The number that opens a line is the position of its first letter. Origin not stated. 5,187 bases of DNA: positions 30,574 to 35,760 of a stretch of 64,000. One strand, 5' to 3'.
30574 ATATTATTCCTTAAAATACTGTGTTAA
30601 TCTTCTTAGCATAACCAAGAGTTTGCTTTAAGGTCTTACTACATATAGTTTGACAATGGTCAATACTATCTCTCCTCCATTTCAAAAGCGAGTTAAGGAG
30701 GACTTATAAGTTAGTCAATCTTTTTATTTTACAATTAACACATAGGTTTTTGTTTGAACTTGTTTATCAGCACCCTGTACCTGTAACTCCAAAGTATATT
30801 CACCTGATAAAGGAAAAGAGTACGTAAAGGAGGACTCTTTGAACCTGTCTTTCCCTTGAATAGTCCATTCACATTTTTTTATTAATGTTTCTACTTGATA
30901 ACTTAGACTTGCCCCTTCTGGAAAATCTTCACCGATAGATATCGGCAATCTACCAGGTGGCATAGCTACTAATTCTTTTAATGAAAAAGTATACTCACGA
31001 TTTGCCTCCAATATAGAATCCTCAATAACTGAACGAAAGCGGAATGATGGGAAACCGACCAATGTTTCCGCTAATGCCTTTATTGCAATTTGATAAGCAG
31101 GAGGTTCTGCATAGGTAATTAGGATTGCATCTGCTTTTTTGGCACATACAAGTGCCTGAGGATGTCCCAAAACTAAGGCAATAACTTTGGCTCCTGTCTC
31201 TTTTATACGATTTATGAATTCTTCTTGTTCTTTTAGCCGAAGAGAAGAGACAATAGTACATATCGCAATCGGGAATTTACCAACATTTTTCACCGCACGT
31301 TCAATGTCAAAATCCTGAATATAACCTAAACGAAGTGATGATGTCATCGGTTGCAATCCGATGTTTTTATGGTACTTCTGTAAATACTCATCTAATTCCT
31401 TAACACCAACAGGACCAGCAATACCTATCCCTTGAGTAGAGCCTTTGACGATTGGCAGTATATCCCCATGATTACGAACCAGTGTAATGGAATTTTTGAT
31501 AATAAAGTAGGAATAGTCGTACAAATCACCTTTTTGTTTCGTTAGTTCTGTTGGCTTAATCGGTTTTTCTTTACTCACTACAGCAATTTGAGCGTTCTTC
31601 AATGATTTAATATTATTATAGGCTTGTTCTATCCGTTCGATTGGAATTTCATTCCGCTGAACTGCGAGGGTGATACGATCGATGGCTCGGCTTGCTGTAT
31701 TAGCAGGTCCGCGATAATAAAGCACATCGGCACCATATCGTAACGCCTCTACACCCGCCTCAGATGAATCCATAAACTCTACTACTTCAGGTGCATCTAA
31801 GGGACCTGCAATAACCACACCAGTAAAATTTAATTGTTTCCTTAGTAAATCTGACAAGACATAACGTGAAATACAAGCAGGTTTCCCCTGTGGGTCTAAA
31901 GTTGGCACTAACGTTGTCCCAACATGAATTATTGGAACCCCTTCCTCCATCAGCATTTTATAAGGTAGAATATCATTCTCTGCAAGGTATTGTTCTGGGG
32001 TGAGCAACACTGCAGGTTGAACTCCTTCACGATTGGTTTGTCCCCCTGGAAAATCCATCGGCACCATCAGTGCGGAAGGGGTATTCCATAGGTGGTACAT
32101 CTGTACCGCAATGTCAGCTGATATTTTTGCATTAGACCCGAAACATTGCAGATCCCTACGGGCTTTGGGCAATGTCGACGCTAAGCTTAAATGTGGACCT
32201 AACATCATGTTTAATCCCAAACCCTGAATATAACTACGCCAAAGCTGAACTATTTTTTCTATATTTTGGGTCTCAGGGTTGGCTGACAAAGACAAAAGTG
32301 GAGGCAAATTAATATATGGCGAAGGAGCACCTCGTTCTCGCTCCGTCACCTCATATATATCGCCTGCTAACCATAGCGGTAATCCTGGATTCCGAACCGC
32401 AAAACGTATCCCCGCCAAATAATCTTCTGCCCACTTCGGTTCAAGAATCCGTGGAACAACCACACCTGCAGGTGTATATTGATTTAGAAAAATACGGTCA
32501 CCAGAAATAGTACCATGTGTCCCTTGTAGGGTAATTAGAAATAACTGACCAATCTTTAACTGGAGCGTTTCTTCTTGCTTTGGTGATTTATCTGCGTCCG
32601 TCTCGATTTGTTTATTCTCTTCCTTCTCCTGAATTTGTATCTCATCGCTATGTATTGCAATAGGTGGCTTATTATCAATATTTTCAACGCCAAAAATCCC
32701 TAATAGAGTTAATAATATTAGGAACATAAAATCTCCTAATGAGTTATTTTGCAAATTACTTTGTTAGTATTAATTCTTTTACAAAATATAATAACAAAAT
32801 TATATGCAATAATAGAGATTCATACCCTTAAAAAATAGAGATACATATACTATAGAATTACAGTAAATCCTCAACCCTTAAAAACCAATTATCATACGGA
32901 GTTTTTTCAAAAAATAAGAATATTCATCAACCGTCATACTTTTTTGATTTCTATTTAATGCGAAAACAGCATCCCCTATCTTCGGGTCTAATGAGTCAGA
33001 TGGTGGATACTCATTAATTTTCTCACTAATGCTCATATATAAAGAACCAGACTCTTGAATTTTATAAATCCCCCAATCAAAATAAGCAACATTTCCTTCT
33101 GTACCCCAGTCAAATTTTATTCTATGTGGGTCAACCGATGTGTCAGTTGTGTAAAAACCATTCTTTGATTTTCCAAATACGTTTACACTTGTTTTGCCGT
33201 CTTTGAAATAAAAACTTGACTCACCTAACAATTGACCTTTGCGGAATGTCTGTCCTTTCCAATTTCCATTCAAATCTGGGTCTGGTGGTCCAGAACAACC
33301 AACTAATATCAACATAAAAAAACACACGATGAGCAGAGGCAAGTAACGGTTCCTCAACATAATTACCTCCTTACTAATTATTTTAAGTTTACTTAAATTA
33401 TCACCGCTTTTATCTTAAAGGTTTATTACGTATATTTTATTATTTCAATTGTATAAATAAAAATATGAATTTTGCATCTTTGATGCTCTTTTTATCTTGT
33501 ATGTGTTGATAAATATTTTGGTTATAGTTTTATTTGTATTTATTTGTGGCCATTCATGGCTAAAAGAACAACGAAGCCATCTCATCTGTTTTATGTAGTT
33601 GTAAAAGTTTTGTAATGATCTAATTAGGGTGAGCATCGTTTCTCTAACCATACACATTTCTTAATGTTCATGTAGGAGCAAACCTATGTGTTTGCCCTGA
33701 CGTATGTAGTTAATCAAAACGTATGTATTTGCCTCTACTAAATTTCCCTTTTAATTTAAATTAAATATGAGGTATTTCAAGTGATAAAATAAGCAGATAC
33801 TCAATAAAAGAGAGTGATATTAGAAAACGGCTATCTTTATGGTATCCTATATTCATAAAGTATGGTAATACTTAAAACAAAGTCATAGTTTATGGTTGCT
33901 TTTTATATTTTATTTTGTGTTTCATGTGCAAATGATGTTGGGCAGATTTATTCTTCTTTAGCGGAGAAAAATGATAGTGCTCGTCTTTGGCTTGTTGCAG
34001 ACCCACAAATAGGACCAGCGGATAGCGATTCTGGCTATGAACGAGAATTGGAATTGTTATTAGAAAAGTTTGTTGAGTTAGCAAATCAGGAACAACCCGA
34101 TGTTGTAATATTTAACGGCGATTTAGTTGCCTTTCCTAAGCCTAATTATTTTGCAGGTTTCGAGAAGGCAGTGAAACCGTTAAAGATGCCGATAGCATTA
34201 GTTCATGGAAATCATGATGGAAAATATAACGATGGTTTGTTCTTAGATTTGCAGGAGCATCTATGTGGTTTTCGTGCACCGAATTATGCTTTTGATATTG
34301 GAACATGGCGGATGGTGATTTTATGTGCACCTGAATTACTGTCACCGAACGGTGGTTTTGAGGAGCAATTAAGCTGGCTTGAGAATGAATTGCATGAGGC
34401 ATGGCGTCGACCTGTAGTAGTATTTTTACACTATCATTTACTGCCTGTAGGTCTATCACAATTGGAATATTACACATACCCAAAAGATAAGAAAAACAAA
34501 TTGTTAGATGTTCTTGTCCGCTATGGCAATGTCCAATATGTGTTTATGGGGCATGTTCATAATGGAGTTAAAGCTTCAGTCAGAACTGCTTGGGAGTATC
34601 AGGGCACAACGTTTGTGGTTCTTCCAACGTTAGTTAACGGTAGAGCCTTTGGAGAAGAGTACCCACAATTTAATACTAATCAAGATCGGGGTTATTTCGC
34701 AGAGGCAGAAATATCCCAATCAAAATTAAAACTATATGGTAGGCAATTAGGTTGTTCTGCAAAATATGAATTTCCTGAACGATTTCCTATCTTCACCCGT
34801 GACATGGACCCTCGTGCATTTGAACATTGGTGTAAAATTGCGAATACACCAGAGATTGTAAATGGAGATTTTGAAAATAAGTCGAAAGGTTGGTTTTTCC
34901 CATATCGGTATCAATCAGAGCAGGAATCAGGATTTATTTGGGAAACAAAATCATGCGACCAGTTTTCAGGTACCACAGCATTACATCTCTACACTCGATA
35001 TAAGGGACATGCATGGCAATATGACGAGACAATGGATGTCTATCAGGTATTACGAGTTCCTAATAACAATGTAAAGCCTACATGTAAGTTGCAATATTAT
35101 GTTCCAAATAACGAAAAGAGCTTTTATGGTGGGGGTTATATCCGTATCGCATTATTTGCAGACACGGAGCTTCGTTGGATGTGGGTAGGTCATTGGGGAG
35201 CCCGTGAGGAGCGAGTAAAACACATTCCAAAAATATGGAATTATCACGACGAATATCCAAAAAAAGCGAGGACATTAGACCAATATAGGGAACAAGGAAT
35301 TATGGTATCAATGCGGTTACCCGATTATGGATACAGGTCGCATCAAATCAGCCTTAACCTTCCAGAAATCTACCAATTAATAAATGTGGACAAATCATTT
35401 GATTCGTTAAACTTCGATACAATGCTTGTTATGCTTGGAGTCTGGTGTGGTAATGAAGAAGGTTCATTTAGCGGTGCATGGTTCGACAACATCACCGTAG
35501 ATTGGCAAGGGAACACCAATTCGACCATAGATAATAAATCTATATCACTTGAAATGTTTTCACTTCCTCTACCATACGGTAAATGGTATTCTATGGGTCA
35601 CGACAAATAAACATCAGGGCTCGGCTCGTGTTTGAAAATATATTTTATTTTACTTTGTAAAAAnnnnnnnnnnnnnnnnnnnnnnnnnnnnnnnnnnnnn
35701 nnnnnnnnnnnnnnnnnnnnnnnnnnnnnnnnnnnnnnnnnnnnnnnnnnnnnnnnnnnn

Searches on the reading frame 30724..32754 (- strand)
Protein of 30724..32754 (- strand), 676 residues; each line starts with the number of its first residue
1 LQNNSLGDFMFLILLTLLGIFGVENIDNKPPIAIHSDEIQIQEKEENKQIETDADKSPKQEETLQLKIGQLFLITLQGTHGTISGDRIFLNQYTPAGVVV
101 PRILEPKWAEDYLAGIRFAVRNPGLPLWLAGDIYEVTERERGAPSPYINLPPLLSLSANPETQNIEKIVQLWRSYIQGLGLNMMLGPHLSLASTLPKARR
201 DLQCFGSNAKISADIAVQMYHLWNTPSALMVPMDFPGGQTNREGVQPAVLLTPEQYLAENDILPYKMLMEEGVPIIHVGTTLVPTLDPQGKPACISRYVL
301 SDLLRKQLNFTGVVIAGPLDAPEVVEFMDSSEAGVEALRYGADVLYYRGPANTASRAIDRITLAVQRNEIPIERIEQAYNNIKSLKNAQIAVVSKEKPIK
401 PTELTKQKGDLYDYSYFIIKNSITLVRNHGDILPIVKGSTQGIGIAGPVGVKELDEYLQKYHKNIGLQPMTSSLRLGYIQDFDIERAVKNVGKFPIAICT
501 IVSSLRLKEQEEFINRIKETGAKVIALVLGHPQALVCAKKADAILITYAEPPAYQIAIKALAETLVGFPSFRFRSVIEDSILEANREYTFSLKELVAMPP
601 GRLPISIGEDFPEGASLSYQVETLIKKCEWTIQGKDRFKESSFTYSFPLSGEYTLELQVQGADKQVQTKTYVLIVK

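Call 47: search_protein_families(library=pfam, proteins=[window:30724-32754:-], max_evalue=0.001)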
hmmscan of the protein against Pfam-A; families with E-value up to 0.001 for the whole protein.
window:30724-32754:- (676 aa): 1 family
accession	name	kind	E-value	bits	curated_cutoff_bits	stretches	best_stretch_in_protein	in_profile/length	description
PF00933.27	Glyco_hydro_3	-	1.8e-24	87.2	27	1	63-384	1-315/316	Glycosyl hydrolase family 3 N terminal domain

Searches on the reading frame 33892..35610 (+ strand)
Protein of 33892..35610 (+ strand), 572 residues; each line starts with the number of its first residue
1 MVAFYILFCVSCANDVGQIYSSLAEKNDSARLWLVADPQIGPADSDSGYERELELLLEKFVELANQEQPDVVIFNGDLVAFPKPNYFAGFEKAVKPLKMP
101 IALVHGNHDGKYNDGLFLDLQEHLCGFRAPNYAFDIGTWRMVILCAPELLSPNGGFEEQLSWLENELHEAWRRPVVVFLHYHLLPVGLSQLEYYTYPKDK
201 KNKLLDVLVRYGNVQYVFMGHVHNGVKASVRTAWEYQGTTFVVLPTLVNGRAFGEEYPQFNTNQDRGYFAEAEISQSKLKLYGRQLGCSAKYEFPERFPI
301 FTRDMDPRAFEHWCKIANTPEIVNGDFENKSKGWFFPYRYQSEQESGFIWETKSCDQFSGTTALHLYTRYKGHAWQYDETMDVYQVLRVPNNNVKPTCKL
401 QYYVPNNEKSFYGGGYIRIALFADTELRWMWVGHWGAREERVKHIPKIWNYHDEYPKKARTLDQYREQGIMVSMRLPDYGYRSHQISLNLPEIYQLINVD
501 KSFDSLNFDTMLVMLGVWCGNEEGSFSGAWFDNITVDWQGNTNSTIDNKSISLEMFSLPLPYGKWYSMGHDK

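Call 47: search_protein_families(library=pfam, proteins=[window:33892-35610:+], max_evalue=0.001)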
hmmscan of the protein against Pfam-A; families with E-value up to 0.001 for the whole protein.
window:33892-35610:+ (572 aa): 2 families
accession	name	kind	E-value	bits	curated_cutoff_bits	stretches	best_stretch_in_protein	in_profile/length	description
PF00149.33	Metallophos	-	9.1e-16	59.3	21.5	1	31-224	2-190/191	Calcineurin-like phosphoesterase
PF12850.12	Metallophos_2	-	1.6e-06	28.7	27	1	56-243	15-130/154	Calcineurin-like phosphoesterase superfamily domain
